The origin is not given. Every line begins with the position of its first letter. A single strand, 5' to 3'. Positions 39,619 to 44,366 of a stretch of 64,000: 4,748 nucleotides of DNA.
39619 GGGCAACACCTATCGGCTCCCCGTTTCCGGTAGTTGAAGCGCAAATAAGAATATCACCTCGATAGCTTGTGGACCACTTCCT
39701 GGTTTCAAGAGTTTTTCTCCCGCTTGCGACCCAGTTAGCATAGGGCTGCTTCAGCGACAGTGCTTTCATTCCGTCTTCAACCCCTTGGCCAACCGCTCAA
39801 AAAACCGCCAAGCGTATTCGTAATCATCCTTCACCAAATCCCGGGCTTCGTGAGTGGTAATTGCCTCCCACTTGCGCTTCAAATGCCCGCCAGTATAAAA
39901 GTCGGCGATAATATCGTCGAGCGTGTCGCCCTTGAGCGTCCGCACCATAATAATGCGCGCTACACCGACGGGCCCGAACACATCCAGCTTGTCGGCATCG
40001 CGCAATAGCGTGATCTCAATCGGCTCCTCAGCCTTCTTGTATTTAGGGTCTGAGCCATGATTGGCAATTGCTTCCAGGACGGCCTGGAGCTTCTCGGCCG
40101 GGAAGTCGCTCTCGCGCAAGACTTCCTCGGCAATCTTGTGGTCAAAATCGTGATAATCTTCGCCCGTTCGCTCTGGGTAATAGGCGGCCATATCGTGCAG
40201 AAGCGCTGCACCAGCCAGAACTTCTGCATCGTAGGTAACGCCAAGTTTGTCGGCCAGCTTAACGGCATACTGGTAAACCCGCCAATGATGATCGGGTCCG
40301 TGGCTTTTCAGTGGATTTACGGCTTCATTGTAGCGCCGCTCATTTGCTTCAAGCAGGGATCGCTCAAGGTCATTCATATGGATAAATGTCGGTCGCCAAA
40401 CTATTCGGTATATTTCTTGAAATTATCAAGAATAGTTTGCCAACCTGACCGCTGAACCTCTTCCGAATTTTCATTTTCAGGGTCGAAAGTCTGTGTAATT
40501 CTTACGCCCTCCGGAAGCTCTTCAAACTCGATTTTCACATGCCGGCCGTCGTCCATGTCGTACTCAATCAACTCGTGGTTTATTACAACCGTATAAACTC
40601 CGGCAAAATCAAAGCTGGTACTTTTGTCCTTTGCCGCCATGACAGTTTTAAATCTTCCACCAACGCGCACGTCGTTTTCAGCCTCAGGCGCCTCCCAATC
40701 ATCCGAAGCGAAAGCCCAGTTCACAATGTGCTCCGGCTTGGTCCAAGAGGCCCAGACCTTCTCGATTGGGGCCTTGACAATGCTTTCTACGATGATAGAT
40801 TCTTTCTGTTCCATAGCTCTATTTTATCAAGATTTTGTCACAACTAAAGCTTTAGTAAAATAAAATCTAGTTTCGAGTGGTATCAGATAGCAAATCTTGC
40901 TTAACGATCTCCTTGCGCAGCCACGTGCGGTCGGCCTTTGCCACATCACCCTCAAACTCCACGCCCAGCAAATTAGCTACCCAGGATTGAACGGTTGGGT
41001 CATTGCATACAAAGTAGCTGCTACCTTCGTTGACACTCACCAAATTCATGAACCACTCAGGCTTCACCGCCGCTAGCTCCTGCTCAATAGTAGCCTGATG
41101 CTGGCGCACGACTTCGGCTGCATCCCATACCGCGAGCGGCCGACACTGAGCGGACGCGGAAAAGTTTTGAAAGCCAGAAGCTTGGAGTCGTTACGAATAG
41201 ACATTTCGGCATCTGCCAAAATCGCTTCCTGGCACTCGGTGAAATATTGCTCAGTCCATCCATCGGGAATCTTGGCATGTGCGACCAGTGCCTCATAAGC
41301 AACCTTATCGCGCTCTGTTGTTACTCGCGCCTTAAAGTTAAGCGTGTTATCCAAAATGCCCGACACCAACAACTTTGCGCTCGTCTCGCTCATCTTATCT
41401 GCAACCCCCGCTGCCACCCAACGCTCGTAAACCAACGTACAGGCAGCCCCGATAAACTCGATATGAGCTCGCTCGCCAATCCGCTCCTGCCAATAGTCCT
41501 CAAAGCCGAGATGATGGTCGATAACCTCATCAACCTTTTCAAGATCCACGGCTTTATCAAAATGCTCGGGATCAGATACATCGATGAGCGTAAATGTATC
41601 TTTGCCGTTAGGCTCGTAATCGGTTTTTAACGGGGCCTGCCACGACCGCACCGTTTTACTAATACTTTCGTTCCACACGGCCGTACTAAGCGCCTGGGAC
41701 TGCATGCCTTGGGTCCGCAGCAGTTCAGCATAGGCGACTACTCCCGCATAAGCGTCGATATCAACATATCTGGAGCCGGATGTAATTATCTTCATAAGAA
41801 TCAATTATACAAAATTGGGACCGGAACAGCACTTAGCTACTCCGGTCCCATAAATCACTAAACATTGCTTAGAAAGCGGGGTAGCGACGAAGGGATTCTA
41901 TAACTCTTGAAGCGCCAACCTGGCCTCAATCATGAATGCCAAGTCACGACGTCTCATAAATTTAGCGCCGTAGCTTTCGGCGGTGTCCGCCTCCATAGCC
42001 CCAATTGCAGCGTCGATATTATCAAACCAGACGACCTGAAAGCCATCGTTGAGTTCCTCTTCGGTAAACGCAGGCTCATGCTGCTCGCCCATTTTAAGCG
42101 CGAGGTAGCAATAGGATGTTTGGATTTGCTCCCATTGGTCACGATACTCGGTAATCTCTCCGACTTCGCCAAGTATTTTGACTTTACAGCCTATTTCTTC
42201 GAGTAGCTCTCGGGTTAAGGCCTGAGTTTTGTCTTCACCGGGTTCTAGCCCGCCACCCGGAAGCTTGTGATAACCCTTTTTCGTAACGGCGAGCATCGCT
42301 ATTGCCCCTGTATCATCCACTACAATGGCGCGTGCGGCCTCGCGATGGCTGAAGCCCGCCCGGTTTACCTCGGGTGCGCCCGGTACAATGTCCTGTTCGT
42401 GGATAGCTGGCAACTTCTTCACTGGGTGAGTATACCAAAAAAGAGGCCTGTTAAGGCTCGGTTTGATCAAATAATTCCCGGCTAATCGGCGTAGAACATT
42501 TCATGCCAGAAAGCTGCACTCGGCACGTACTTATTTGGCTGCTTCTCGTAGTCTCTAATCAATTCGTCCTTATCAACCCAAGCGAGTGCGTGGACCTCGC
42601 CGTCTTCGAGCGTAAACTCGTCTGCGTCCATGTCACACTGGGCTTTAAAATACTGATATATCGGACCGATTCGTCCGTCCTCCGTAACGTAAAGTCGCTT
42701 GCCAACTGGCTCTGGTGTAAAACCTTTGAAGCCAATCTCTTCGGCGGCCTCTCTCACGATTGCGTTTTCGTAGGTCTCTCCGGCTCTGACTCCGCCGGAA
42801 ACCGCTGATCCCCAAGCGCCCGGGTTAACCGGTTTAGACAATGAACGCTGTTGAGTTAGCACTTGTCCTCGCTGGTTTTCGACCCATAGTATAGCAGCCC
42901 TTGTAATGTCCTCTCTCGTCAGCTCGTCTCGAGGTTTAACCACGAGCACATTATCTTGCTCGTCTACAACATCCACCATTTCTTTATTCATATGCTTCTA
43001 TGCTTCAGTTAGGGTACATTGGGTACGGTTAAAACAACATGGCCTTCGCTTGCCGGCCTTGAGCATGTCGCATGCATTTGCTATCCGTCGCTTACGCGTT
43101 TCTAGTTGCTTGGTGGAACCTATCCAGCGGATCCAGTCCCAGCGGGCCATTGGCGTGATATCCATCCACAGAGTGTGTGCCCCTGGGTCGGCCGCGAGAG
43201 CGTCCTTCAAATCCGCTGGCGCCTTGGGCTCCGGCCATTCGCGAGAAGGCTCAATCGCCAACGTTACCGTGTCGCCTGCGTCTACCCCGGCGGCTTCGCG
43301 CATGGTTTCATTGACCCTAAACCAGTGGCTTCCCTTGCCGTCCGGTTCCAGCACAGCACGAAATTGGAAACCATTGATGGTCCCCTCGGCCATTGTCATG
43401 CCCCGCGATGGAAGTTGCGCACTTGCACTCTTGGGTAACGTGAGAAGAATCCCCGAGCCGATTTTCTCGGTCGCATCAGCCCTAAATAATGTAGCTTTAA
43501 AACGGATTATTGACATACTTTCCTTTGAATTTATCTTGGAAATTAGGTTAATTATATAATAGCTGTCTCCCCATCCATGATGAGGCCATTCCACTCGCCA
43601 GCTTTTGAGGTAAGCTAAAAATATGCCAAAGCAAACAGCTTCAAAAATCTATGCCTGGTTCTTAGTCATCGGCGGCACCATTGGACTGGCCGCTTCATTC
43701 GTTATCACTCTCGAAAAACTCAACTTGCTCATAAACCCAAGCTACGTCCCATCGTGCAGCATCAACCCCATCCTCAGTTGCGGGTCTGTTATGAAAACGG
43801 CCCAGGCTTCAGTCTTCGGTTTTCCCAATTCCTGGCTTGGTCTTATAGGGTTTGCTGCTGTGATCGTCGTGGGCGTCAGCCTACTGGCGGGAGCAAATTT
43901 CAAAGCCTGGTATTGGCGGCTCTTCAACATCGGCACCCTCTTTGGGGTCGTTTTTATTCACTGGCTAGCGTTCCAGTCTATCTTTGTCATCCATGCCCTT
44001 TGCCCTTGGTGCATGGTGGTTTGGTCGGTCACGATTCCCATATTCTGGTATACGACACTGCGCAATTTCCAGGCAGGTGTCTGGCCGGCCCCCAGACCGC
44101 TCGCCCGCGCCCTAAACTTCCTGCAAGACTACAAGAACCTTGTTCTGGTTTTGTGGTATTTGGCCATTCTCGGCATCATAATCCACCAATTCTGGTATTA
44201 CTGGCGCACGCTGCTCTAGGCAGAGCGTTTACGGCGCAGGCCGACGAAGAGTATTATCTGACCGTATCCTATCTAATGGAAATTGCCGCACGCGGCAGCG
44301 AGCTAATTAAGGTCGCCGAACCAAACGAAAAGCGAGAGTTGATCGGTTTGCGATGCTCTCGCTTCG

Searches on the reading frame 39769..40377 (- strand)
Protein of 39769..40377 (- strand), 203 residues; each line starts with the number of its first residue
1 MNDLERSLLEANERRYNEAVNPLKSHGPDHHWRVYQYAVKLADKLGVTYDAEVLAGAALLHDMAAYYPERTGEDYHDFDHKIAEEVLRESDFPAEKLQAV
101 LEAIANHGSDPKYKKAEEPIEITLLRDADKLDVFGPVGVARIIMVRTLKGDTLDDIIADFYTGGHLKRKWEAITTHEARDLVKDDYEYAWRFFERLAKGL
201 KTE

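Call 16: search_protein_families(library=pfam, proteins=[window:39769-40377:-], max_evalue=0.001)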
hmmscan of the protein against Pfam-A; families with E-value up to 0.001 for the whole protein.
window:39769-40377:- (203 aa): 1 family
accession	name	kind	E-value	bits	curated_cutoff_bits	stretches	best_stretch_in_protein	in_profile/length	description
PF01966.28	HD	-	1.2e-11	45.4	22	1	29-132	3-114/116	HD domain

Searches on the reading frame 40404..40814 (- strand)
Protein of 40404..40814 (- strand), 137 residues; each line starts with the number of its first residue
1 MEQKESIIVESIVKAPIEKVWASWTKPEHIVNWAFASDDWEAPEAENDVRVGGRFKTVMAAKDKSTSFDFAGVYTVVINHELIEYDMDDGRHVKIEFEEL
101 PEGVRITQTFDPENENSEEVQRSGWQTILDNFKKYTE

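Call 16: search_protein_families(library=pfam, proteins=[window:40404-40814:-], max_evalue=0.001)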
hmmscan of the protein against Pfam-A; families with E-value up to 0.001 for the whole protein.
window:40404-40814:- (137 aa): 2 families
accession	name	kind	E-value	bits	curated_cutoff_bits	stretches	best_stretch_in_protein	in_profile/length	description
PF08327.17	AHSA1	-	3.9e-24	85.7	22.1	1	14-136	1-124/125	Activator of Hsp90 ATPase homolog 1-like protein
PF10604.15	Polyketide_cyc2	-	0.00012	22.8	27.4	1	9-125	6-126/142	Polyketide cyclase / dehydrase and lipid transport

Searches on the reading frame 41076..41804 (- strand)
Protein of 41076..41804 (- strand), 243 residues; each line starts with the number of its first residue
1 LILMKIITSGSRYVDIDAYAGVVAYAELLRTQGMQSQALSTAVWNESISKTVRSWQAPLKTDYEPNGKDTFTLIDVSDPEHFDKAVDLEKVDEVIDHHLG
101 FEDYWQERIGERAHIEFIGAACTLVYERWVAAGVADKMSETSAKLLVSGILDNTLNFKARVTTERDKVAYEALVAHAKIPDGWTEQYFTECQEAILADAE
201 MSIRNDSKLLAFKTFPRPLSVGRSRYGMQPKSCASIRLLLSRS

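Call 16: search_protein_families(library=pfam, proteins=[window:41076-41804:-], max_evalue=0.001)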
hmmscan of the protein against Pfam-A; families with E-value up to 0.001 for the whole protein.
window:41076-41804:- (243 aa): 1 family
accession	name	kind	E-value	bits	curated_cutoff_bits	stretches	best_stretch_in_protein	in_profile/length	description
PF01368.27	DHH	-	1.9e-07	31.8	28.1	1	5-150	1-125/125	DHH family, N-terminal domain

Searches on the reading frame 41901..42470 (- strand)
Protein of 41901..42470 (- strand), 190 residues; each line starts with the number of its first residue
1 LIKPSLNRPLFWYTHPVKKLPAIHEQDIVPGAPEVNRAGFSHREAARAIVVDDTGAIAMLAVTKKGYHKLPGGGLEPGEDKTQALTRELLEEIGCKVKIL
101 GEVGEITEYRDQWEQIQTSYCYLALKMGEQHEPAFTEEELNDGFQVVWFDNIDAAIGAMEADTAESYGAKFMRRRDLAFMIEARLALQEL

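Call 16: search_protein_families(library=pfam, proteins=[window:41901-42470:-], max_evalue=0.001)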
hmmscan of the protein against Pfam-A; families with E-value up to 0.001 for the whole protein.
window:41901-42470:- (190 aa): 1 family
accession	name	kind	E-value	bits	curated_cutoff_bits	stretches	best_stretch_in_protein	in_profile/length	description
PF00293.34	NUDIX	-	1.1e-13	51.8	21.1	1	42-159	2-123/134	NUDIX domain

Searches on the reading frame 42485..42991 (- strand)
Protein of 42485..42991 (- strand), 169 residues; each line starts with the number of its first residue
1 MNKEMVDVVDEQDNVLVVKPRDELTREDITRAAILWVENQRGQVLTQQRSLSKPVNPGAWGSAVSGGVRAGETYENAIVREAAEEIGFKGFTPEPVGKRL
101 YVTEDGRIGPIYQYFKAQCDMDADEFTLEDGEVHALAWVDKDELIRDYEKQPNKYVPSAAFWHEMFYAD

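Call 16: search_protein_families(library=pfam, proteins=[window:42485-42991:-], max_evalue=0.001)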
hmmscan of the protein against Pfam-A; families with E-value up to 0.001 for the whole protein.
window:42485-42991:- (169 aa): 1 family
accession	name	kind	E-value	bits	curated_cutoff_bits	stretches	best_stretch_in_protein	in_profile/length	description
PF00293.34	NUDIX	-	6.9e-18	65.4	21.1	1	31-153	4-128/134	NUDIX domain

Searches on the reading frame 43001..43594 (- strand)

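Call 16: search_protein_families(library=pfam, proteins=[window:43001-43594:-], max_evalue=0.001)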
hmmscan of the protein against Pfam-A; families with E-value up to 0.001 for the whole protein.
window:43001-43594:- (198 aa): 2 families
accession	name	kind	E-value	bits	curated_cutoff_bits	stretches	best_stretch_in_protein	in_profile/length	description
PF13376.11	OmdA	-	1.7e-19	70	25.6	1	124-181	3-60/60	Bacteriocin-protection, YdeI or OmpD-Associated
PF08922.17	DUF1905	-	6.8e-17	61.8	24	1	32-113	1-80/81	Domain of unknown function (DUF1905)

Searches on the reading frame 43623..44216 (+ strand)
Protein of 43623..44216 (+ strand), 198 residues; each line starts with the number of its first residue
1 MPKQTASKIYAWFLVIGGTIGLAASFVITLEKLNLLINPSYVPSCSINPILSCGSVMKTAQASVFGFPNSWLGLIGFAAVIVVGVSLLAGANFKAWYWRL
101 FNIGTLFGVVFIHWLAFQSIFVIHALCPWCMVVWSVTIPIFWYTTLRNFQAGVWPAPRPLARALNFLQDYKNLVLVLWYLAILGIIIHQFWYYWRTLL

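Call 16: search_protein_families(library=pfam, proteins=[window:43623-44216:+], max_evalue=0.001)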
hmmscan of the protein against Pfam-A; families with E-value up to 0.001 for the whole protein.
window:43623-44216:+ (198 aa): 1 family
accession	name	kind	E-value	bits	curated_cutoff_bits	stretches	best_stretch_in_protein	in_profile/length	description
PF07884.19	VKOR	-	5.5e-43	146.8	27.5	1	12-145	1-134/134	Vitamin K epoxide reductase family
